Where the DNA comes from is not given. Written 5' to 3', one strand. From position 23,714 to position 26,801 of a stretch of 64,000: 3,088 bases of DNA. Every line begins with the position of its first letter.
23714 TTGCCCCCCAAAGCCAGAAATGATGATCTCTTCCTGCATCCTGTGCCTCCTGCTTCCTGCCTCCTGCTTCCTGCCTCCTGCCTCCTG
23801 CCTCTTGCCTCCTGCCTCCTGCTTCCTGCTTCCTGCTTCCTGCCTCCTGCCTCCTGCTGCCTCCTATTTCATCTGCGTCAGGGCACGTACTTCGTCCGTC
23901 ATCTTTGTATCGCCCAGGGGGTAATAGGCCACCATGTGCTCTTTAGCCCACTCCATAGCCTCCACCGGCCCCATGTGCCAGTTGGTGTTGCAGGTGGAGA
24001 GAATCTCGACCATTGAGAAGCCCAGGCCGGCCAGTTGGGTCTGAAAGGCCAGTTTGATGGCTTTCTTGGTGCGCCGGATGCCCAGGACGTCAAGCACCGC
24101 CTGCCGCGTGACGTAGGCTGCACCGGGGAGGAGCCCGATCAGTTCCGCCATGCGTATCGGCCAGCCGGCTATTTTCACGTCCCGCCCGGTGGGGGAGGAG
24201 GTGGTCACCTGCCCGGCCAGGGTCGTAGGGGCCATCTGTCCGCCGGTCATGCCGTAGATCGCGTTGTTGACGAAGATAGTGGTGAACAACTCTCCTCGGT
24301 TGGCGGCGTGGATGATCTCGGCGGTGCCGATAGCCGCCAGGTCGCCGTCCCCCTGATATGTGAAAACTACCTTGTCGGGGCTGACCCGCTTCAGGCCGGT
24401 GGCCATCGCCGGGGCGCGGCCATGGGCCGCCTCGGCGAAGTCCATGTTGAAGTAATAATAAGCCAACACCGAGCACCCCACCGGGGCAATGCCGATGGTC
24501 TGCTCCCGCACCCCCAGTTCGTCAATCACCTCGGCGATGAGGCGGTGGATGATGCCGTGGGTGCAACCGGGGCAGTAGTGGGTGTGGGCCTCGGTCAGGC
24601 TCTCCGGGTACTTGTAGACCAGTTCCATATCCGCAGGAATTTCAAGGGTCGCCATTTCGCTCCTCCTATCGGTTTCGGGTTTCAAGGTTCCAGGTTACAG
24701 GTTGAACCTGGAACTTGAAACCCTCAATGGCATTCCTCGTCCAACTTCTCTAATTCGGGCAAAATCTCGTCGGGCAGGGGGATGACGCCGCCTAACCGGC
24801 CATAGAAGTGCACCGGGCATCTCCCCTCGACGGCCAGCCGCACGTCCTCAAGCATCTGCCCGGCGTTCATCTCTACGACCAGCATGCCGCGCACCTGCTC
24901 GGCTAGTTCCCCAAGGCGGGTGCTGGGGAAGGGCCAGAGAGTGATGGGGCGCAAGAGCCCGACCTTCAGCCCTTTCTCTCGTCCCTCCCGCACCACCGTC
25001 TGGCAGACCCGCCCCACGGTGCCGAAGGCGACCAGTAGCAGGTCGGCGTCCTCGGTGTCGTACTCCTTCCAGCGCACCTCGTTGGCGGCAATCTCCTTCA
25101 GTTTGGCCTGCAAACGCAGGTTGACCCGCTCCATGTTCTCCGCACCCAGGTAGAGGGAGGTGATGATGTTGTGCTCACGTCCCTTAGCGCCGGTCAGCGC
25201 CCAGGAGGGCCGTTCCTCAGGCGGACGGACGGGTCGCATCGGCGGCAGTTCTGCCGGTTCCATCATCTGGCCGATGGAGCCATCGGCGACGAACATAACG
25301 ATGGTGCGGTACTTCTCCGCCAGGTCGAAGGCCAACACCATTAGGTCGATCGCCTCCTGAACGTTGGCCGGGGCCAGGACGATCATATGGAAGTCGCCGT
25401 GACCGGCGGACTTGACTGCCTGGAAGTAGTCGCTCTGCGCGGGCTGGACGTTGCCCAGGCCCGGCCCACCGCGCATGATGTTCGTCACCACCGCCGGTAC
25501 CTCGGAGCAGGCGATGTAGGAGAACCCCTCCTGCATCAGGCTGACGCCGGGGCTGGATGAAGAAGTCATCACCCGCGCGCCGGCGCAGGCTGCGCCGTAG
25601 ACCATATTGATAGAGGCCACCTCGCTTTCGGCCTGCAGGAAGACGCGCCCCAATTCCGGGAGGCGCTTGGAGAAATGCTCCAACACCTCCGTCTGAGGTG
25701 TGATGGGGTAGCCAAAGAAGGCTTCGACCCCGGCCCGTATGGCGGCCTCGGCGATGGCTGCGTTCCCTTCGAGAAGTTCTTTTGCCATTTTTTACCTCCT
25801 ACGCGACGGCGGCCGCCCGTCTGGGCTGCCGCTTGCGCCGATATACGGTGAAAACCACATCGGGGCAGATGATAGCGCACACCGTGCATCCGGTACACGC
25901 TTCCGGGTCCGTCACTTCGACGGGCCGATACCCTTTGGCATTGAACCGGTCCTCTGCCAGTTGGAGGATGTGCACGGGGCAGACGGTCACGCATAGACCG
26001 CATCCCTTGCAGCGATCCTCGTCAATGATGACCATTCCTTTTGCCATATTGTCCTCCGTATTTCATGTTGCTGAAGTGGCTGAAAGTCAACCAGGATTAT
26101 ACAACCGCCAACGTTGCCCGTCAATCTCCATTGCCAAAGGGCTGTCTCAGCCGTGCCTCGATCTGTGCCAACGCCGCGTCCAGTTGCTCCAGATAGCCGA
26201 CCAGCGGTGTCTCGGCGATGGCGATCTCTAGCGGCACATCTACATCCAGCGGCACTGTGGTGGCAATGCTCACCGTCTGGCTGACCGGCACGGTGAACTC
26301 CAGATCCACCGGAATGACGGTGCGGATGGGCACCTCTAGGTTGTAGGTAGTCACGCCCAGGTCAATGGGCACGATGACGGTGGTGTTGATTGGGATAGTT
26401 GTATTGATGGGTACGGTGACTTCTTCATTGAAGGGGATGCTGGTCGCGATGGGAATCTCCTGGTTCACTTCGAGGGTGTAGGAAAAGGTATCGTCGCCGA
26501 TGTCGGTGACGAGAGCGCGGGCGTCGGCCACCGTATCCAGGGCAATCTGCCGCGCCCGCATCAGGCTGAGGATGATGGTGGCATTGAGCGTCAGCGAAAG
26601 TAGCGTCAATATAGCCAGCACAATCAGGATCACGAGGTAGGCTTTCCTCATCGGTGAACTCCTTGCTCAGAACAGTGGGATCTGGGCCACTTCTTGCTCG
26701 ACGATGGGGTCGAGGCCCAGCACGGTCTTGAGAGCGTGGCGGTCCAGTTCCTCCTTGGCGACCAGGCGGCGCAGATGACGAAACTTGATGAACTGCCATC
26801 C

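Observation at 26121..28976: Two-gene operon: a large methyltransferase-like protein with degenerate catalytic motifs and a zinc ribbon, plus a repetitive membrane-anchored protein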

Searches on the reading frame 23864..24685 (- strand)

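Call 10: search_protein_families(library=pfam, proteins=[window:23864-24685:-], max_evalue=0.001)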
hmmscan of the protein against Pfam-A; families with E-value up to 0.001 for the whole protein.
window:23864-24685:- (273 aa): 1 family
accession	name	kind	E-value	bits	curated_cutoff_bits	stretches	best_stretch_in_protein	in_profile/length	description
PF02775.26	TPP_enzyme_C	-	6.4e-18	65.4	21.9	1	78-214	21-141/151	Thiamine pyrophosphate enzyme, C-terminal TPP binding domain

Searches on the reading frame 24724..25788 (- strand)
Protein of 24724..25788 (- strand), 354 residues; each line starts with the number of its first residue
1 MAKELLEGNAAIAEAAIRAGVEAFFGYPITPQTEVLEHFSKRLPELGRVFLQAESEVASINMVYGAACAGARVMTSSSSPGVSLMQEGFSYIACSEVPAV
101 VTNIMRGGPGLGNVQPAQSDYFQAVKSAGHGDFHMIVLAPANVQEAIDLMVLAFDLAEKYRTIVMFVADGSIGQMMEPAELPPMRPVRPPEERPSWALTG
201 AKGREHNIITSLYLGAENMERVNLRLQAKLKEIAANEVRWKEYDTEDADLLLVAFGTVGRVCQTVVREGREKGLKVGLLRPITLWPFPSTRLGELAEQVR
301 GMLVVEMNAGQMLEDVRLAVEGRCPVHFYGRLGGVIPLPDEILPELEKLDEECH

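Call 10: search_protein_families(library=pfam, proteins=[window:24724-25788:-], max_evalue=0.001)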
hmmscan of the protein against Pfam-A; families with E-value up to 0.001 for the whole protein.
window:24724-25788:- (354 aa): 3 families
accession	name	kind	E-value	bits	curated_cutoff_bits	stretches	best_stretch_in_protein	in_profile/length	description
PF01855.24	POR_N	-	1.4e-51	175.9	27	1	14-194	1-179/231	Pyruvate flavodoxin/ferredoxin oxidoreductase, thiamine diP-bdg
PF17147.9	PFOR_II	-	9.4e-25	87.4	27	1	248-342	1-102/102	Pyruvate:ferredoxin oxidoreductase core domain II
PF02780.25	Transketolase_C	-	3.1e-05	24.3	25.9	1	243-308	5-70/124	Transketolase, C-terminal domain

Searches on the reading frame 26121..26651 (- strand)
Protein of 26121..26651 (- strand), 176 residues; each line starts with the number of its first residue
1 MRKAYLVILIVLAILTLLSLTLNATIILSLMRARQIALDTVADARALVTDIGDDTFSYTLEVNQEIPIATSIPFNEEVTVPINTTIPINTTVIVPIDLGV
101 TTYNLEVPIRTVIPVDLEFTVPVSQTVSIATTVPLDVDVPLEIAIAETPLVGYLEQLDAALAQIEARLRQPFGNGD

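Call 6: search_protein_families(library=pfam, proteins=[window:26121-26651:-], max_evalue=1)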
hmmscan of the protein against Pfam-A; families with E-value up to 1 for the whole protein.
window:26121-26651:- (176 aa): 1 family
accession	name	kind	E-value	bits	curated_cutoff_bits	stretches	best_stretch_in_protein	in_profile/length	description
PF13888.11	MRF_C2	-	0.65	10.4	23.2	0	102-128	28-54/138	Myelin gene regulatory factor C-terminal domain 2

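Call 7: search_protein_families(library=ncbifam, proteins=[window:26121-26651:-], max_evalue=1)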
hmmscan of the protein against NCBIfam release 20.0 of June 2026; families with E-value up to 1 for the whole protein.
window:26121-26651:- (176 aa): 1 family
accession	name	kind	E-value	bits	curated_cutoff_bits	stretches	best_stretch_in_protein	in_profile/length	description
NF058585.1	HptprglPActTf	PfamEq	0.16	11.5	300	0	120-154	55-89/172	heptaprenylglyceryl phosphate O-acetyltransferase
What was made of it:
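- No Pfam or NCBIfam methyltransferase model reaches threshold (calls 6, 7).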

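Call 8: search_protein_families(library=padloc, proteins=[window:26121-26651:-], max_evalue=1)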
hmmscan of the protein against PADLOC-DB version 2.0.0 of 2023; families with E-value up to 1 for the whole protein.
window:26121-26651:- (176 aa): 0 families

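Call 20: find_homologous_proteins(query=window:26121-26651:-)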
Query window:26121-26651:- (176 aa): 250 proteins with E <= 0.001 among 642 candidates; the best 120 are listed.
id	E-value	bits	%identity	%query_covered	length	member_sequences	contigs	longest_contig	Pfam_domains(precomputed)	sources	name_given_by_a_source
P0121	2.4e-98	345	99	100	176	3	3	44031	-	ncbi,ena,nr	ncbi:MAG TPA: hypothetical protein G4N97_00170 [Thermoflexia bacterium]|nr:hypothetical protein [The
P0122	8.9e-80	284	80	100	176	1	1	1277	-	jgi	-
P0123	2.2e-78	280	54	100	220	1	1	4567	-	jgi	-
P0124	5.4e-78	278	77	100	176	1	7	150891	-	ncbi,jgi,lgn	-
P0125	6.5e-77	275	78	100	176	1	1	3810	-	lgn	-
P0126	1.8e-76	273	54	100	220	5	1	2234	-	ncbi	-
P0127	1.9e-76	273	77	98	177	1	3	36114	-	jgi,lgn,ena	-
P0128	3.3e-76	273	75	100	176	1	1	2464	-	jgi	jgi:hypothetical protein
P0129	3.6e-76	272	76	100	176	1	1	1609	-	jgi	-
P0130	6.7e-76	272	81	97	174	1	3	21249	-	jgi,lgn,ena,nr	nr:hypothetical protein [Anaerolineae bacterium]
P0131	7.5e-76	271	75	100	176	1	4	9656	-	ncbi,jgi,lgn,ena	-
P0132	7.0e-75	268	76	100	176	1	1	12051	-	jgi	-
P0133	8.2e-75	268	75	100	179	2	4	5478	-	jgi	jgi:hypothetical protein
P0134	6.2e-74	265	75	98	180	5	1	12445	-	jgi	-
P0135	9.1e-74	265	73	100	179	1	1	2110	-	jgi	jgi:hypothetical protein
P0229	7.0e-57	210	65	84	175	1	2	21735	-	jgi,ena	-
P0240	2.3e-56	208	59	99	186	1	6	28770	-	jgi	jgi:hypothetical protein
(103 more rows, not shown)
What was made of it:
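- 26121..26651 (-): Small gene: 176 aa. N-terminal transmembrane helix (aa 4-30), beta-rich region with ten [IV]P[IVFL] motifs (aa 65-142), C-terminal helix. 250 homologues (call 20).
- Checked: The small protein has 250 homologues (call 20).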

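Call 70: find_encoding_contigs(protein=P0240, flank=4000, max_places=2)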
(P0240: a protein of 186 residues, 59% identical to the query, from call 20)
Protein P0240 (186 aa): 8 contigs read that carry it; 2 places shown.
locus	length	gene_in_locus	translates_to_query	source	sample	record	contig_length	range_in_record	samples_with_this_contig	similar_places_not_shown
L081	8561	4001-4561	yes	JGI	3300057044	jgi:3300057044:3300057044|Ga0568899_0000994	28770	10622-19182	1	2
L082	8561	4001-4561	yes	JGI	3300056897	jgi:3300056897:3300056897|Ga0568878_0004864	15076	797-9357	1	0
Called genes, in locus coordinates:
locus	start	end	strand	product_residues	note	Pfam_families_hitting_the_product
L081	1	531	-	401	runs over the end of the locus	PF17854:FtsK_alpha, PF01580:FtsK_SpoIIIE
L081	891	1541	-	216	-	PF01726:LexA_DNA_bind, PF12802:MarR_2 (weak), PF00717:Peptidase_S24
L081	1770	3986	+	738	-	-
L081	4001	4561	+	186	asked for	-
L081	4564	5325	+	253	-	PF13302:Acetyltransf_3 (weak), PF00583:Acetyltransf_1, PF13508:Acetyltransf_7, PF08445:FR47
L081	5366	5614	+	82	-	PF14697:Fer4_21 (weak), PF00037:Fer4, PF12797:Fer4_2 (weak), PF12837:Fer4_6 (weak), PF13237:Fer4_10, PF12838:Fer4_7, PF13187:Fer4_9, PF00037:Fer4 (weak), +5 more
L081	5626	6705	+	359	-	PF01855:POR_N, PF02780:Transketolase_C (weak), PF17147:PFOR_II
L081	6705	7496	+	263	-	PF02775:TPP_enzyme_C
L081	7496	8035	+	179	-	PF01558:POR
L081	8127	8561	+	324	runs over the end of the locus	-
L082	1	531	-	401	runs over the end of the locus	PF17854:FtsK_alpha, PF01580:FtsK_SpoIIIE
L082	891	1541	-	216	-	PF01726:LexA_DNA_bind, PF12802:MarR_2 (weak), PF00717:Peptidase_S24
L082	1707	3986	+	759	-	-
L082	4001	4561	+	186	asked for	-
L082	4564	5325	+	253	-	PF13302:Acetyltransf_3 (weak), PF00583:Acetyltransf_1, PF13508:Acetyltransf_7, PF08445:FR47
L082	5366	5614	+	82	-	PF14697:Fer4_21 (weak), PF00037:Fer4, PF12797:Fer4_2 (weak), PF12837:Fer4_6 (weak), PF13237:Fer4_10, PF12838:Fer4_7, PF13187:Fer4_9, PF00037:Fer4 (weak), +5 more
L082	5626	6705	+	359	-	PF01855:POR_N, PF02780:Transketolase_C (weak), PF17147:PFOR_II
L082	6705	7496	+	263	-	PF02775:TPP_enzyme_C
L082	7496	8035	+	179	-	PF01558:POR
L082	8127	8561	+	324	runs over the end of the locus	-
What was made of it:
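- Tried and rejected: I looked for a LexA/SOS link because LexA is a divergent neighbour in L081/L082 (call 70).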

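Call 71: find_encoding_contigs(protein=P0229, flank=4000, max_places=2)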
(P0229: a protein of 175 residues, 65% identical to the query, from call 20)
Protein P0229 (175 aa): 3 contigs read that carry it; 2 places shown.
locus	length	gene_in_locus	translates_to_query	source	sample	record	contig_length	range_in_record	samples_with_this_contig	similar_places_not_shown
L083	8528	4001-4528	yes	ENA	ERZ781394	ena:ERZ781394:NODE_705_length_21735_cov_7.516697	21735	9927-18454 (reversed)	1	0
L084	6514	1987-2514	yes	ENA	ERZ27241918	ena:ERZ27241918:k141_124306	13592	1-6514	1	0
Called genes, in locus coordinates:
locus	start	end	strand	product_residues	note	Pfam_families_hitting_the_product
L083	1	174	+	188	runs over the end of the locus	PF01871:AMMECR1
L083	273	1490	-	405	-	PF11258:DUF3048, PF17479:DUF3048_C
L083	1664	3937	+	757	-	-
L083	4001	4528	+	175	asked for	-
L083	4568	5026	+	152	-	-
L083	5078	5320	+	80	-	PF14697:Fer4_21 (weak), PF25160:LdpA_Fe-S-bd (weak), PF12797:Fer4_2, PF12837:Fer4_6, PF13237:Fer4_10, PF00037:Fer4, PF12838:Fer4_7, PF13187:Fer4_9, +6 more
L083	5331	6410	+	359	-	PF01855:POR_N, PF02780:Transketolase_C (weak), PF17147:PFOR_II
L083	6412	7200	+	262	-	PF02775:TPP_enzyme_C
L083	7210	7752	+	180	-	PF01558:POR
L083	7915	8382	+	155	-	PF01475:FUR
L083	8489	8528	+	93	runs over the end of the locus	PF04023:FeoA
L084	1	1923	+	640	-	?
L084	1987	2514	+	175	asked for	-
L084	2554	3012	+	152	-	-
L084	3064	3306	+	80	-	PF14697:Fer4_21 (weak), PF25160:LdpA_Fe-S-bd (weak), PF12797:Fer4_2, PF12837:Fer4_6, PF13237:Fer4_10, PF00037:Fer4, PF12838:Fer4_7, PF13187:Fer4_9, +6 more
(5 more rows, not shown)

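Call 85: search_solved_structures(query=A4, max_evalue=10, show_alignments=1)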
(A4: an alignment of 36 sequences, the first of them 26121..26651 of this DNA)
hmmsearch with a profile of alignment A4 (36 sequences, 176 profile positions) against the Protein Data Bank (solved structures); distinct sequences matched with E-value up to 10: 1.
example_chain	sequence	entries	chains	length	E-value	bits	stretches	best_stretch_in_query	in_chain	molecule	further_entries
1xo8_A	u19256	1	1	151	0.93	12.4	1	78-129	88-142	At1g01470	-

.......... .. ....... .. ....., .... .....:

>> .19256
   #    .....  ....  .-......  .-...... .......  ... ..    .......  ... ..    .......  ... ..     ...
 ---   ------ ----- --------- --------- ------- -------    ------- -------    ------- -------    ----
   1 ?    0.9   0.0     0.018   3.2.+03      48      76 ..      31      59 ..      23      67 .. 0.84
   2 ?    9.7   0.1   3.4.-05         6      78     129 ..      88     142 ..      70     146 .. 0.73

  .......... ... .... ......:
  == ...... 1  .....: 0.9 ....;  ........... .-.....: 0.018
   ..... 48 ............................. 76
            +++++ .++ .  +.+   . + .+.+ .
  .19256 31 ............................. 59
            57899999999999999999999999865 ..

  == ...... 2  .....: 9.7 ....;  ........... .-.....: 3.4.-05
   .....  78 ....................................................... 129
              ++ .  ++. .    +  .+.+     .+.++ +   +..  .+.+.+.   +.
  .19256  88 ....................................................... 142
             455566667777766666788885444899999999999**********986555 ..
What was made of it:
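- On LEA_2/WHy-like membrane-anchored beta-sandwich (considered for the small protein): The only hit is PDB 1xo8 at E 0.93 (call 85).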

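Call 86: search_protein_families(library=phrogs, proteins=[window:26121-26651:-], max_evalue=0.01)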
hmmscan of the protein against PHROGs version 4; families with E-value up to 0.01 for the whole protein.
window:26121-26651:- (176 aa): 0 families
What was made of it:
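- Tried and rejected: Pfam, NCBIfam and PHROGs scans of both proteins gave nothing significant (calls 6, 7, 86).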

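Call 87: search_protein_families(library=pfam, alignment_id=A4, max_evalue=1)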
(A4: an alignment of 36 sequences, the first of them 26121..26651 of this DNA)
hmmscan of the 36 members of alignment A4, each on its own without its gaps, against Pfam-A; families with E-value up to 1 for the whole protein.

A. member 1, window:26121-26651:- (176 aa): 1 family
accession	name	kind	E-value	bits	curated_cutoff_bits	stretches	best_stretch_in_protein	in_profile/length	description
PF13888.11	MRF_C2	-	0.65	10.4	23.2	0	102-128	28-54/138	Myelin gene regulatory factor C-terminal domain 2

B. families by the number of members that match (of 36 scanned): 14 families
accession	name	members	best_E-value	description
PF13888.11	MRF_C2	7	0.46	Myelin gene regulatory factor C-terminal domain 2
PF12673.12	SipL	3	0.008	SipL, SPOCS domain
PF10895.14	DUF2715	1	0.039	Domain of unknown function (DUF2715)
PF05719.16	GPP34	1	0.096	Golgi phosphoprotein 3 (GPP34)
PF14208.11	DUF4320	1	0.12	Domain of unknown function (DUF4320)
PF16816.10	DotD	1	0.18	DotD protein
PF07070.16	Spo0M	1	0.23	SpoOM protein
PF14341.11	PilX_N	1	0.3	PilX N-terminal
PF15833.10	DUF4714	1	0.3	Domain of unknown function (DUF4714)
PF14987.11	NADHdh_A3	1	0.38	NADH dehydrogenase 1 alpha subcomplex subunit 3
PF14155.11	DUF4307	1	0.42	Domain of unknown function (DUF4307)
PF17547.7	DUF5462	1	0.48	Family of unknown function (DUF5462)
PF03910.19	Adeno_PV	1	0.55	Adenovirus minor core protein PV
PF17390.7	Bac_rhamnosid_C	1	0.55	Bacterial alpha-L-rhamnosidase C-terminal domain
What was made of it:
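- On LEA_2/WHy-like membrane-anchored beta-sandwich (considered for the small protein): No LEA_2 hit in any of 36 members (call 87).
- The small protein matches no family (calls 6, 7, 85, 87).
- Tried and rejected: A LEA_2/WHy or SPOCS/arrestin-like assignment for the small protein rests only on hits at E 0.008-0.9 in a few members (calls 85, 87).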
